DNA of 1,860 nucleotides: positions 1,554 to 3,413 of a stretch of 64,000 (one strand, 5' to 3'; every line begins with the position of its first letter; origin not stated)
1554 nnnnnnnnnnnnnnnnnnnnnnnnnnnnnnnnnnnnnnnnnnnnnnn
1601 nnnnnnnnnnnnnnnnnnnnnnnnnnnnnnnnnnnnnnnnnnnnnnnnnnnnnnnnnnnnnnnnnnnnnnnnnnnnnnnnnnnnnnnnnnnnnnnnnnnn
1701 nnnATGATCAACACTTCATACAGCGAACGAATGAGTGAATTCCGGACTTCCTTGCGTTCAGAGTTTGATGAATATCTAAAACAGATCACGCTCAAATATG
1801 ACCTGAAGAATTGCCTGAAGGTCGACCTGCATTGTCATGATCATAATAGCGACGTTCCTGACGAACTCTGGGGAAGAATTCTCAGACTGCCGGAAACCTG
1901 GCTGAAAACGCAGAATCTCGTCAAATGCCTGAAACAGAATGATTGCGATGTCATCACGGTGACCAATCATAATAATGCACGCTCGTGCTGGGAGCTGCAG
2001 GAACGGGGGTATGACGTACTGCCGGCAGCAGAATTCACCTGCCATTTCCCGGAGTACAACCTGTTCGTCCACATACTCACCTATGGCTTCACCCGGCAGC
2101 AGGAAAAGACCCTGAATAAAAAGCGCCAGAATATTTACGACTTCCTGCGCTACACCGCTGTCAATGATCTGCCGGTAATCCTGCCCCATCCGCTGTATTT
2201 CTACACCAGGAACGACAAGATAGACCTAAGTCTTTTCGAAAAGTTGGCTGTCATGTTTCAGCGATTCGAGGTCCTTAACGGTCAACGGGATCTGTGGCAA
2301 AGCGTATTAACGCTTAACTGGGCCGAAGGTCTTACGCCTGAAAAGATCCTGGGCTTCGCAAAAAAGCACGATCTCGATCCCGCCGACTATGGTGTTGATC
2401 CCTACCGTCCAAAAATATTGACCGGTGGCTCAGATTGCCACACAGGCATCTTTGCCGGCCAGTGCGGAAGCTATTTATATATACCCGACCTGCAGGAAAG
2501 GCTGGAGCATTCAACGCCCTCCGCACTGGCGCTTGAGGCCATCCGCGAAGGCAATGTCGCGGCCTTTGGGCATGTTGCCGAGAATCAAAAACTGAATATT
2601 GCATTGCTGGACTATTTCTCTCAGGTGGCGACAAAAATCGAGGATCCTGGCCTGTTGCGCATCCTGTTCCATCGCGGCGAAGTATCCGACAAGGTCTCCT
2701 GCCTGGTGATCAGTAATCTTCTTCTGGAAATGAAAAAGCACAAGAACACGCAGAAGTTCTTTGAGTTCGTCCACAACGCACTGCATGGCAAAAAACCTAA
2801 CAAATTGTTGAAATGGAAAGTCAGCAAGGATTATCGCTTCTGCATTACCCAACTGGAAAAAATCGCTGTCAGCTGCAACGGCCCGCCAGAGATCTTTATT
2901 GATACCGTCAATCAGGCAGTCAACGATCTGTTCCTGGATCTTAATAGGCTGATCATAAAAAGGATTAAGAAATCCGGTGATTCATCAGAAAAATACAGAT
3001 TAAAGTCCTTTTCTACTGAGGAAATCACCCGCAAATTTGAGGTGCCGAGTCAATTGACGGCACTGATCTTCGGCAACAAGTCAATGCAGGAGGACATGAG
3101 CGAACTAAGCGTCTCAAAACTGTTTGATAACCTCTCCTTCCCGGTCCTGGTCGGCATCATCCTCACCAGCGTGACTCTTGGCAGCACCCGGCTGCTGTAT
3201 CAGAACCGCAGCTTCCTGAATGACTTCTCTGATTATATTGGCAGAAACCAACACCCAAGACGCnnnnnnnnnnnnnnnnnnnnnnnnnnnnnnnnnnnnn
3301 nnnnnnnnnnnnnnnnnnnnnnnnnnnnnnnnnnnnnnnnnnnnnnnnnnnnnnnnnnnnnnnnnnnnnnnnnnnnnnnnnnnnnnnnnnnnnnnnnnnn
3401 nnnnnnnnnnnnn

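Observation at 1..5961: Compositionally foreign, translationally coupled four-gene module - candidate undescribed head-group/glycoconjugate pathway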

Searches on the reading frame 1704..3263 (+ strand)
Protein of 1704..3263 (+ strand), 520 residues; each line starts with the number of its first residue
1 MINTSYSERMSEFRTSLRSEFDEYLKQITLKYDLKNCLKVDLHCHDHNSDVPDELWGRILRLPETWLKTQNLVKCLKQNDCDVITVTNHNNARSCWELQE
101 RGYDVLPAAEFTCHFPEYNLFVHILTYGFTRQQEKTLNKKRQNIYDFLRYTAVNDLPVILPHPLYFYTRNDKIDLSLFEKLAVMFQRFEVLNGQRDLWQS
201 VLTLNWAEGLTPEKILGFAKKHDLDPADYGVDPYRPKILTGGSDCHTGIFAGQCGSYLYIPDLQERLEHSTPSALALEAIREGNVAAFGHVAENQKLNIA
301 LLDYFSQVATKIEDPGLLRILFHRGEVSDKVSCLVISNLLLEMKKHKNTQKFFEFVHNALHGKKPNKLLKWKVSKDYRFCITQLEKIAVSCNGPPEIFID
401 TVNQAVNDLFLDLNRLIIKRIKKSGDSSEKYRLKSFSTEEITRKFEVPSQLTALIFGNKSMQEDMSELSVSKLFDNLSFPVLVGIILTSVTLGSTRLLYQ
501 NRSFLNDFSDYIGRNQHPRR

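Call 11: search_protein_families(library=pfam, proteins=[window:1704-3263:+], max_evalue=10)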
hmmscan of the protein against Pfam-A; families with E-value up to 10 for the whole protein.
window:1704-3263:+ (520 aa): 1 family
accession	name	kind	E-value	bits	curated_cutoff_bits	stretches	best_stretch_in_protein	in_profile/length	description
PF03159.24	XRN_N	-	0.14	12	22.9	1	373-444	10-70/241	XRN 5'-3' exonuclease N-terminus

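Call 72: search_protein_representatives(protein=window:1704-3263:+)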
Query: 520 residues. Proteins with E-value up to 0.001 (for the whole library): 730; up to 1e-10: 469; up to 1e-30: 74. The best 150 are listed.
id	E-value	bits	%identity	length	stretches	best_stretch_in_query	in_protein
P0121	6.7e-209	711.2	59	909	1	3-520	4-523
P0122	5.2e-144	497.1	46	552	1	10-520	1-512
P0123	2.7e-140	484.8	63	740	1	173-520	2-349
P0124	9.8e-136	469.8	42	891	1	11-520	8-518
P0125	4.9e-129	447.7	43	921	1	11-520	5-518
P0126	5.9e-128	444.1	42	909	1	16-519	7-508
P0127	2.8e-127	441.9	43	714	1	11-518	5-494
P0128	1.5e-125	436.2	45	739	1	40-520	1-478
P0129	1.4e-122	426.4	40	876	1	13-520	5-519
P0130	1.1e-121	423.5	41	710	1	21-495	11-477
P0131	1.6e-121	422.9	39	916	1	14-519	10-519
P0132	2.1e-121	422.5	41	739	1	11-519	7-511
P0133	6.8e-121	420.8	41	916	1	11-520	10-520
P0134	7.3e-120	417.4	40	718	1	17-520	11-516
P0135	2.0e-119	415.9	40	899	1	18-513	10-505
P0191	3.0e-32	128.3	37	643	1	39-253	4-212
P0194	8.6e-31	123.5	37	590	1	38-269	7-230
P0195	1.0e-29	120.0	33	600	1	39-271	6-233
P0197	7.3e-29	117.2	35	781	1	38-254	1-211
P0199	1.1e-28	116.6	35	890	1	35-267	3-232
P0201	4.5e-28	114.6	34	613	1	38-259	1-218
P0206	1.9e-27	112.5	35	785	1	36-264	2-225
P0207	2.8e-27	112.0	33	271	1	39-255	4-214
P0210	9.6e-27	110.2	33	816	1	39-253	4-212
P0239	4.3e-24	101.4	31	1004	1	38-306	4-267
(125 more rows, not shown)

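Call 73: search_protein_families(library=pfam, proteins=[P0197, P0199, P0206, P0210, P0194, P0195, P0201, P0239, P0207, P0191], max_evalue=0.001)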
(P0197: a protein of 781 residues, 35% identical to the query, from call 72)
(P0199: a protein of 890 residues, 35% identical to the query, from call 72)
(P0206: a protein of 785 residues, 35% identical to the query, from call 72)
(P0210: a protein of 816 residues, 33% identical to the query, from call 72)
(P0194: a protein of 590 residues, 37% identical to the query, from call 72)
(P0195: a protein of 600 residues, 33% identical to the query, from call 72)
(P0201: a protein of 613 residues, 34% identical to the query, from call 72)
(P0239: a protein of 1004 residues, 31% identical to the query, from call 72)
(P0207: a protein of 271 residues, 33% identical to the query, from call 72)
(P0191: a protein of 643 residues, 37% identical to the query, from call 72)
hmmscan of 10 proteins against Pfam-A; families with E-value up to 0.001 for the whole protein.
P0197 (781 aa): 6 families
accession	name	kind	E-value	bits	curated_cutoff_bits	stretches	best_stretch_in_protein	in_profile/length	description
PF00534.26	Glycos_transf_1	-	4.6e-39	134.1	26.4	1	602-753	17-166/172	Glycosyl transferases group 1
PF13692.12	Glyco_trans_1_4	-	1.3e-35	123.2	27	1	602-742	3-142/142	Glycosyl transferases group 1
PF13439.12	Glyco_transf_4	-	9.5e-13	49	28.5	1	415-586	2-169/170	Glycosyltransferase Family 4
PF20706.3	GT4-conflict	-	2e-10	40.6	26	1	572-769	170-381/385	Family 4 Glycosyltransferase in conflict systems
PF13263.12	PHP_C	-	0.00023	21.1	21.3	1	189-233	11-56/56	PHP-associated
PF13524.12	Glyco_trans_1_2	-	0.00045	20.6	25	1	628-766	8-135/144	Glycosyl transferase-like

P0199 (890 aa): 5 families
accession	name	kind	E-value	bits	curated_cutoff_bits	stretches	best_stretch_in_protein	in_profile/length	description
PF00534.26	Glycos_transf_1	-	7e-33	114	26.4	1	674-824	5-160/172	Glycosyl transferases group 1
PF13692.12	Glyco_trans_1_4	-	9.3e-28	97.7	27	1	686-822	3-142/142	Glycosyl transferases group 1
PF13439.12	Glyco_transf_4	-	1.2e-07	32.3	28.5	1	490-662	2-169/170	Glycosyltransferase Family 4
PF20706.3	GT4-conflict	-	1.6e-05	24.5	26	1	749-792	273-316/385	Family 4 Glycosyltransferase in conflict systems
PF02811.25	PHP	-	0.00075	20.3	26.4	0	38-97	17-78/164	PHP domain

P0206 (785 aa): 4 families
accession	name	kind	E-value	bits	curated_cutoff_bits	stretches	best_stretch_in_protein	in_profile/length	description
PF00534.26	Glycos_transf_1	-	5.2e-39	134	26.4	1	617-770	13-170/172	Glycosyl transferases group 1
PF13692.12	Glyco_trans_1_4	-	6.4e-30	104.7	27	1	620-758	2-142/142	Glycosyl transferases group 1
PF13439.12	Glyco_transf_4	-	6e-14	52.9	28.5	1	430-598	1-168/170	Glycosyltransferase Family 4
PF20706.3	GT4-conflict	-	5.9e-06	25.9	26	1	619-732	197-321/385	Family 4 Glycosyltransferase in conflict systems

P0210 (816 aa): 7 families
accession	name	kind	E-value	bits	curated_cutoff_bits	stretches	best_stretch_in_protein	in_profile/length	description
PF00534.26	Glycos_transf_1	-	7.5e-36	123.7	26.4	1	616-770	13-171/172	Glycosyl transferases group 1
PF13692.12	Glyco_trans_1_4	-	1.3e-33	116.7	27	1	619-757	2-142/142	Glycosyl transferases group 1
PF13439.12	Glyco_transf_4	-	8.3e-20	71.9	28.5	1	429-599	1-170/170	Glycosyltransferase Family 4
PF13579.12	Glyco_trans_4_4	-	1.8e-11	45.1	29.7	1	430-588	1-152/158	Glycosyl transferase 4-like domain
PF13524.12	Glyco_trans_1_2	-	5.9e-07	30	25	1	647-771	12-128/144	Glycosyl transferase-like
PF20706.3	GT4-conflict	-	1.2e-06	28.2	26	1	617-731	196-321/385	Family 4 Glycosyltransferase in conflict systems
PF13263.12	PHP_C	-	0.00062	19.7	21.3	0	194-233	14-54/56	PHP-associated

P0194 (590 aa): 0 families

P0195 (600 aa): 1 family
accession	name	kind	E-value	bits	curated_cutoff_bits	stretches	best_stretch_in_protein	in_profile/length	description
PF13439.12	Glyco_transf_4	-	1e-08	35.9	28.5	1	491-599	55-163/170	Glycosyltransferase Family 4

P0201 (613 aa): 1 family
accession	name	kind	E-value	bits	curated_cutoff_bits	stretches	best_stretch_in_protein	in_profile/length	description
PF13439.12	Glyco_transf_4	-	1.6e-11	44.9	28.5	1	421-590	2-167/170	Glycosyltransferase Family 4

P0239 (1004 aa): 5 families
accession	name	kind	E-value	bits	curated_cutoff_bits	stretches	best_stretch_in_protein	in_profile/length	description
PF00534.26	Glycos_transf_1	-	4.9e-35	121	26.4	2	766-877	64-171/172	Glycosyl transferases group 1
PF13692.12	Glyco_trans_1_4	-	4.8e-29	101.9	27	1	770-858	52-140/142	Glycosyl transferases group 1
PF20706.3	GT4-conflict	-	1.3e-09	38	26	1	767-890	257-383/385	Family 4 Glycosyltransferase in conflict systems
PF13439.12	Glyco_transf_4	-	4.7e-09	36.9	28.5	1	434-604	2-169/170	Glycosyltransferase Family 4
PF13524.12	Glyco_trans_1_2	-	0.00087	19.7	25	0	776-893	28-143/144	Glycosyl transferase-like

P0207 (271 aa): 1 family
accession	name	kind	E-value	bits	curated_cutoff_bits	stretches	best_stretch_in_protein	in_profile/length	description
PF02811.25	PHP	-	0.00048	20.9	26.4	0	6-63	1-46/164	PHP domain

P0191 (643 aa): 2 families
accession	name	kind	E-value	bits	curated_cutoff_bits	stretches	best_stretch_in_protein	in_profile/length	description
PF13439.12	Glyco_transf_4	-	1.9e-10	41.4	28.5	1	477-603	37-160/170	Glycosyltransferase Family 4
PF13579.12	Glyco_trans_4_4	-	7.6e-05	23.5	29.7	1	489-602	45-152/158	Glycosyl transferase 4-like domain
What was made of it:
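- On PHP (polymerase and histidinol phosphatase) superfamily: g2 residues 1-345: Distant homologues give only sub-threshold PHP or PHP_C hits (call 73).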

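Call 74: find_homologous_proteins(query=P0210, max_evalue=1e-20)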
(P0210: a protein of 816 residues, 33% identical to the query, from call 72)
Query P0210 (816 aa): 6188 proteins with E <= 1e-20 among 8000 candidates; the best 120 are listed.
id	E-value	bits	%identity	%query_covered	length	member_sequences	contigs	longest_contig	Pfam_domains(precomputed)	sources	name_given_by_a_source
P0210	0.0e+0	1870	100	100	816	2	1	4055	PF00534.27,PF13579.13,PF13524.13,PF13439.13,PF20706.4,PF13692.13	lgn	-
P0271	1.0e-257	875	51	97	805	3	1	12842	PF00534.27,PF13579.13,PF13439.13,PF20706.4,PF13692.13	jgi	jgi:glycosyltransferase involved in cell wall biosynthesis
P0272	8.0e-257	872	48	100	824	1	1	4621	PF00534.27,PF13579.13,PF13439.13,PF20706.4,PF13692.13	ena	-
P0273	7.6e-255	866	51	99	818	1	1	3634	PF00534.27,PF13579.13,PF13439.13,PF20706.4,PF13692.13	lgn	-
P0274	2.8e-252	857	50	97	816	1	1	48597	PF00534.27,PF13579.13,PF13524.13,PF13439.13,PF20706.4,PF13692.13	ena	-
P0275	6.3e-251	853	50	100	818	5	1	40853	PF00534.27,PF13579.13,PF13439.13,PF20706.4,PF13692.13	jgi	jgi:glycosyltransferase involved in cell wall biosynthesis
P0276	2.7e-249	848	50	99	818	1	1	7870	PF00534.27,PF13579.13,PF13439.13,PF20706.4,PF13692.13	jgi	jgi:glycosyltransferase involved in cell wall biosynthesis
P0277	2.3e-245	835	50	96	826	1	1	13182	PF00534.27,PF13579.13,PF13439.13,PF20706.4,PF13692.13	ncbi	-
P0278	6.6e-245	833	49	96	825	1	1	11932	PF00534.27,PF13579.13,PF13524.13,PF13439.13,PF20706.4,PF13692.13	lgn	-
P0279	7.9e-242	823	48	96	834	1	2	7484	PF00534.27,PF13579.13,PF13439.13,PF20706.4,PF13692.13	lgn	-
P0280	1.5e-239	815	49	97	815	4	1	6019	PF00534.27,PF13579.13,PF13524.13,PF13439.13,PF20706.4,PF13692.13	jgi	jgi:glycosyltransferase involved in cell wall biosynthesis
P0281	1.5e-238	812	48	97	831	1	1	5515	PF00534.27,PF13579.13,PF13439.13,PF20706.4,PF13692.13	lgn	-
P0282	8.7e-238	809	50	96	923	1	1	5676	PF00534.27,PF13579.13,PF13439.13,PF20706.4,PF13692.13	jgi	jgi:glycosyltransferase involved in cell wall biosynthesis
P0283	1.6e-237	809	48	97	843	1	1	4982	PF00534.27,PF13579.13,PF13439.13,PF13692.13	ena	-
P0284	5.6e-237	807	47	96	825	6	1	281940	PF00534.27,PF13579.13,PF13524.13,PF13439.13,PF20706.4,PF13692.13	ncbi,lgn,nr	ncbi:MAG TPA: glycosyltransferase [Pirellulales bacterium]|nr:glycosyltransferase [Pirellulales bact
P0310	8.8e-230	783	47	98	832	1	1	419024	PF00534.27,PF13579.13,PF13439.13,PF20706.4,PF13692.13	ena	-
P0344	3.4e-226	771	47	96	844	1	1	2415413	PF00534.27,PF13579.13,PF13439.13,PF20706.4,PF13692.13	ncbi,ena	-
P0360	2.6e-223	762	47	96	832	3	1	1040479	PF00534.27,PF13579.13,PF13439.13,PF20706.4,PF13692.13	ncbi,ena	-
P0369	6.2e-222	757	47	98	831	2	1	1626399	PF00534.27,PF13579.13,PF13524.13,PF13439.13,PF20706.4,PF13692.13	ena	-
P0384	9.3e-220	750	45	96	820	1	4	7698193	PF00534.27,PF13579.13,PF13524.13,PF13439.13,PF20706.4,PF13692.13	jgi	-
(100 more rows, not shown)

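Call 75: find_encoding_contigs(protein=P0384, flank=7000, max_places=2)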
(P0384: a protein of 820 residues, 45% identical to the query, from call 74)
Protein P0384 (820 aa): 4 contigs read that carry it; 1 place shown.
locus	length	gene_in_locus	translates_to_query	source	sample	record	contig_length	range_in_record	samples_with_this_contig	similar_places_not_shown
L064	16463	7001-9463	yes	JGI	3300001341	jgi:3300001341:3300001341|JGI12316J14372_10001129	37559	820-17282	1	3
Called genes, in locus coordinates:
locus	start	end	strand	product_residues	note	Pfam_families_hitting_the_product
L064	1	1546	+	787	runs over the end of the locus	?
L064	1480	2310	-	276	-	PF10609:ParA (faint), PF13500:AAA_26, PF01656:CbiA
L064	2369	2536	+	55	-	-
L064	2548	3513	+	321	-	PF07963:N_methyl (weak), PF07596:SBP_bac_10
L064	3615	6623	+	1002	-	PF18083:PutA_N, PF01619:Pro_dh, PF00171:Aldedh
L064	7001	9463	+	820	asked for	PF13439:Glyco_transf_4, PF13579:Glyco_trans_4_4, PF20706:GT4-conflict, PF00534:Glycos_transf_1, PF13692:Glyco_trans_1_4, PF13524:Glyco_trans_1_2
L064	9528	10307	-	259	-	PF00795:CN_hydrolase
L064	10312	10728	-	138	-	PF04241:DUF423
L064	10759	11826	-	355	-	PF00069:Pkinase, PF01636:APH (faint), PF07714:PK_Tyr_Ser-Thr, PF03109:ABC1 (weak)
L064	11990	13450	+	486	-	-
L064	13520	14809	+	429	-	PF01594:AI-2E_transport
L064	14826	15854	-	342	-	PF22612:GH113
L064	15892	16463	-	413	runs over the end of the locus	PF13439:Glyco_transf_4, PF13579:Glyco_trans_4_4, PF20706:GT4-conflict, PF00534:Glycos_transf_1, PF13692:Glyco_trans_1_4, PF13524:Glyco_trans_1_2 (faint)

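Call 76: find_encoding_contigs(protein=P0344, flank=7000, max_places=1)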
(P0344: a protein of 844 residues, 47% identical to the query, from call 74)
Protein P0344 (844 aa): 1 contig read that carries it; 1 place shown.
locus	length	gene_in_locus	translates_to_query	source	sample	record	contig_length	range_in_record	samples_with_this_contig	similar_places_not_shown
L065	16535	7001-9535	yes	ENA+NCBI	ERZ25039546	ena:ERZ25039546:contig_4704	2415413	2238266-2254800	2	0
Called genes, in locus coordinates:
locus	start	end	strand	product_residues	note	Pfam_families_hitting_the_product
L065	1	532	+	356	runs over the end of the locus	PF06056:Terminase_5 (weak), PF13384:HTH_23, PF13518:HTH_28, PF13551:HTH_29, PF13565:HTH_32, PF13358:DDE_3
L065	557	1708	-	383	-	-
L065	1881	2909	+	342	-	PF12740:PETase (weak), PF01738:DLH, PF08840:BAAT_C (faint)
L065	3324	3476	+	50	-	-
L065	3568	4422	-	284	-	-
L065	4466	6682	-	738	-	PF13089:PP_kinase_N, PF02503:PP_kinase, PF17941:PP_kinase_C_1, PF13091:PLDc_2 (faint), PF13090:PP_kinase_C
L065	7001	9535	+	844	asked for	PF13439:Glyco_transf_4, PF13579:Glyco_trans_4_4, PF20706:GT4-conflict (weak), PF00534:Glycos_transf_1, PF13692:Glyco_trans_1_4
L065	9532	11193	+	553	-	PF02541:Ppx-GppA, PF24391:HD-CE (weak), PF21447:Ppx-GppA_III, PF01966:HD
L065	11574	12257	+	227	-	PF00072:Response_reg, PF00486:Trans_reg_C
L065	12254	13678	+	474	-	PF00672:HAMP (faint), PF26769:HAMP_PhoQ (weak), PF00989:PAS (weak), PF08448:PAS_4 (weak), PF00512:HisKA, PF02518:HATPase_c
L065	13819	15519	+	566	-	PF02652:Lactate_perm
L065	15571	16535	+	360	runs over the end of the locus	-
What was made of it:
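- ppk/ppx plus a two-component system (call 76).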

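Call 77: find_encoding_contigs(protein=P0369, flank=7000, max_places=1)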
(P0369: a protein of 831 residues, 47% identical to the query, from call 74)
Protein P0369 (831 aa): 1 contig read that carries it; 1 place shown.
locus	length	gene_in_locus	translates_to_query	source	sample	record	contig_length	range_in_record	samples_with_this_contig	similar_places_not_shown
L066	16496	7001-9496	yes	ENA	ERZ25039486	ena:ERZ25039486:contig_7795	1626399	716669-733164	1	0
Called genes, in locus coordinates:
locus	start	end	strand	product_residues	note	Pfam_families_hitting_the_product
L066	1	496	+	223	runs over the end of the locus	PF05598:DUF772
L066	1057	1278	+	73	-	-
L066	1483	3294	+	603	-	PF00149:Metallophos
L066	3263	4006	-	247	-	PF13489:Methyltransf_23, PF01209:Ubie_methyltran, PF13847:Methyltransf_31, PF08241:Methyltransf_11, PF08242:Methyltransf_12, PF13649:Methyltransf_25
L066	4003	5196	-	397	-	PF11899:DUF3419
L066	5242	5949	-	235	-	PF02666:PS_Dcarbxylase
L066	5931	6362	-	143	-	PF13578:Methyltransf_24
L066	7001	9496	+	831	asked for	PF13439:Glyco_transf_4, PF13579:Glyco_trans_4_4, PF20706:GT4-conflict, PF00534:Glycos_transf_1, PF13524:Glyco_trans_1_2 (weak), PF13692:Glyco_trans_1_4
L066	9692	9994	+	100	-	PF13360:PQQ_2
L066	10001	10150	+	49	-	-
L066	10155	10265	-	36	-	-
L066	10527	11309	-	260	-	PF01609:DDE_Tnp_1, PF13701:DDE_Tnp_1_4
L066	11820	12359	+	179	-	PF22016:DUF6933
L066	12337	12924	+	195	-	-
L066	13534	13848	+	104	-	PF00085:Thioredoxin, PF13098:Thioredoxin_2 (weak), PF13905:Thioredoxin_8 (faint)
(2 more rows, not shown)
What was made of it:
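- A DUF3419/methyltransferase/PSD/metallophosphoesterase lipid cluster (call 77).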

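Call 86: find_encoding_contigs(protein=P0360, flank=6000, max_places=1)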
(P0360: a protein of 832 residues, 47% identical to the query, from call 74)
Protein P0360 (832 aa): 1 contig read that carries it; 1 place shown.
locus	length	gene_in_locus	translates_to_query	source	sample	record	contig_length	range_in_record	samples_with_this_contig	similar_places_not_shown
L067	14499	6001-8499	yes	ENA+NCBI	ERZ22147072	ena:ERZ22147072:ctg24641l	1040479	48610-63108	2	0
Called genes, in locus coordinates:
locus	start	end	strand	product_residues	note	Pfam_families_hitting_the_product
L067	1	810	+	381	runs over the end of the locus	-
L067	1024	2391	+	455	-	PF03781:FGE-sulfatase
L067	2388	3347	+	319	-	PF19993:DO-GTPase2, PF19975:DO-GTPase1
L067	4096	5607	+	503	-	PF20013:GAP1-N2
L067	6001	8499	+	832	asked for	PF13439:Glyco_transf_4, PF13579:Glyco_trans_4_4 (weak), PF00534:Glycos_transf_1, PF20706:GT4-conflict (weak), PF13692:Glyco_trans_1_4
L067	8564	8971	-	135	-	PF22042:EF-G_D2 (weak)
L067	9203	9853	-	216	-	PF02589:LUD_dom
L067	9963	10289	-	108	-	PF13366:PDDEXK_3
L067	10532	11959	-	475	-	PF02589:LUD_dom, PF13187:Fer4_9 (faint), PF00037:Fer4 (faint), PF13183:Fer4_8, PF13534:Fer4_17 (faint), PF11870:LutB_C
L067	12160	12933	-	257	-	PF02754:CCG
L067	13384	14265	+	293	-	PF01497:Peripla_BP_2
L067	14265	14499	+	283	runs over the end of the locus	PF13476:AAA_23 (weak), PF00005:ABC_tran, PF02463:SMC_N (faint), PF13304:AAA_21 (weak)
